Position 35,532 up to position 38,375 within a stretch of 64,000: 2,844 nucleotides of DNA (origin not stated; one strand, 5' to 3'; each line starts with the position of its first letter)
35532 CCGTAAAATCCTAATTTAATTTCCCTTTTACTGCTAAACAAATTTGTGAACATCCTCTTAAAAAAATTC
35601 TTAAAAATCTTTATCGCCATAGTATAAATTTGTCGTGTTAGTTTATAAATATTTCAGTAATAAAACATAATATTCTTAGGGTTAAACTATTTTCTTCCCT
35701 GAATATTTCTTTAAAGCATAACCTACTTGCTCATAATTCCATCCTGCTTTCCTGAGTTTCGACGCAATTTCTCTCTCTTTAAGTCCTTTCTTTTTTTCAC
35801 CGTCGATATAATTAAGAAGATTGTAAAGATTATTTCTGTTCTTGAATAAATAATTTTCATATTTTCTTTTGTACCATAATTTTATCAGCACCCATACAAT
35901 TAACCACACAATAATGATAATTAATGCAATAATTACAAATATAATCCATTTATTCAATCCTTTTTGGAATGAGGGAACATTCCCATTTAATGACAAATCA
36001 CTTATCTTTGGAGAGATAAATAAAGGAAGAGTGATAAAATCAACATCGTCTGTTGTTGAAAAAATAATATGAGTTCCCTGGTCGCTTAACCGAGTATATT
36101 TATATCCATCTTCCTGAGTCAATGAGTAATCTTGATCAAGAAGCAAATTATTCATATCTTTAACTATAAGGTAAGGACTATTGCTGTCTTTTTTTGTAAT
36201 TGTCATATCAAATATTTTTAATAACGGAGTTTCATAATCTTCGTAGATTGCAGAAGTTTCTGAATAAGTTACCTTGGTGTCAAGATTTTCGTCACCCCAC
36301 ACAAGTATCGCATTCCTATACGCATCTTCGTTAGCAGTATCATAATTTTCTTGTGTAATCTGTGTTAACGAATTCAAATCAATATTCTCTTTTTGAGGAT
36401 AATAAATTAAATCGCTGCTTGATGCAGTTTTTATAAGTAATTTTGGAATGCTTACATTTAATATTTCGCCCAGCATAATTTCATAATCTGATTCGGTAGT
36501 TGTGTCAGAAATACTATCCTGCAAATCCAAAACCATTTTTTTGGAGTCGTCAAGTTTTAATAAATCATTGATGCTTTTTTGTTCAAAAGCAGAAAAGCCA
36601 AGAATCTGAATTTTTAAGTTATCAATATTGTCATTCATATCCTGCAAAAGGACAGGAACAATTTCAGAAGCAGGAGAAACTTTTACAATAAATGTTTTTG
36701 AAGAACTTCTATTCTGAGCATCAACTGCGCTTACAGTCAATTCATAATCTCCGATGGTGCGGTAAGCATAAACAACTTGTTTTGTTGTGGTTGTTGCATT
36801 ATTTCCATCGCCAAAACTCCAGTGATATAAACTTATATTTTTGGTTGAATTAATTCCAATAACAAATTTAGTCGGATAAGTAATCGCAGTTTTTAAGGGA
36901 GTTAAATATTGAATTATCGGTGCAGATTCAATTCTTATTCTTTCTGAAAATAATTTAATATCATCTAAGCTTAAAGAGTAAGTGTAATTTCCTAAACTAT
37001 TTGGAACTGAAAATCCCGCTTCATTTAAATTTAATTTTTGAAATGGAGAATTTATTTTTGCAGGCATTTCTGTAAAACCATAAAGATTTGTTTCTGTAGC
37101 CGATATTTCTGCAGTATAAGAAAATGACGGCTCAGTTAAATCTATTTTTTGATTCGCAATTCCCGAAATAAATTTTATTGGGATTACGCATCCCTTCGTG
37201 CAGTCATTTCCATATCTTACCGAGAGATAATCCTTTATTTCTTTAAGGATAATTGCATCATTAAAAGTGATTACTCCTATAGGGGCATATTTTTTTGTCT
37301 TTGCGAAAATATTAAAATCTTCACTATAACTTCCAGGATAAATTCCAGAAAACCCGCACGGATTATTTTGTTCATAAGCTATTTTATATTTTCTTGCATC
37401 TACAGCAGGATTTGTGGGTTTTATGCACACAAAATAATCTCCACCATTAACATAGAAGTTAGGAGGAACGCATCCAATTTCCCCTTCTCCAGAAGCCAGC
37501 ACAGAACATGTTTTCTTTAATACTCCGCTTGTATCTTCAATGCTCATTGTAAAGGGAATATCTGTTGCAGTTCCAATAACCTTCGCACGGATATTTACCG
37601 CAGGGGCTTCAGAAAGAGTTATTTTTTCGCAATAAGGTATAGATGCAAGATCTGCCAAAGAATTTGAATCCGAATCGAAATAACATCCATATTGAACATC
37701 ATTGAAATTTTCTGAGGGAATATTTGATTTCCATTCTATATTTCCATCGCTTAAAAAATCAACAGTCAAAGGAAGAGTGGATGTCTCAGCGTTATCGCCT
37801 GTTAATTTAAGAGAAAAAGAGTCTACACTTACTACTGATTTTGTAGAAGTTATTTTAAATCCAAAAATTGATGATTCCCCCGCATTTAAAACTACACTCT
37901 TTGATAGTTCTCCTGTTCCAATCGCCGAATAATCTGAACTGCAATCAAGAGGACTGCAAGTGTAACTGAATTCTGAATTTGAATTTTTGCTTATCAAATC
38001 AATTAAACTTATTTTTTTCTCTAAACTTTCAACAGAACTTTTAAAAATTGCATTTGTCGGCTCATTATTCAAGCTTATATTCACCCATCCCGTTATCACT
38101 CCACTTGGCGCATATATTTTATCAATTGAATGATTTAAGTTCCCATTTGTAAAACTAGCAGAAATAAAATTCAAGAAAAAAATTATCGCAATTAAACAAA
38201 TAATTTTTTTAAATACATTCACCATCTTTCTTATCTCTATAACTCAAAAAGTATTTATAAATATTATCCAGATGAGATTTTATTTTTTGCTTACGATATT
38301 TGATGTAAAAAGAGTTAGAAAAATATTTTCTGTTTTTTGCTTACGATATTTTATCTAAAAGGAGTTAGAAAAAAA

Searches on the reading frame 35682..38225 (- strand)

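Call 15: search_protein_families(library=pfam, proteins=[window:35682-38225:-])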
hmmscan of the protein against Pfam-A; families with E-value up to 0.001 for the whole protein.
window:35682-38225:- (847 aa): 2 families
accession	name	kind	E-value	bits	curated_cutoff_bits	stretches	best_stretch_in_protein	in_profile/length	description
PF18911.6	PKD_4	-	1.1e-08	35.5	27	1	435-514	3-83/85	PKD domain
PF00801.26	PKD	-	2e-06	28.1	23.5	1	454-513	19-78/80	PKD domain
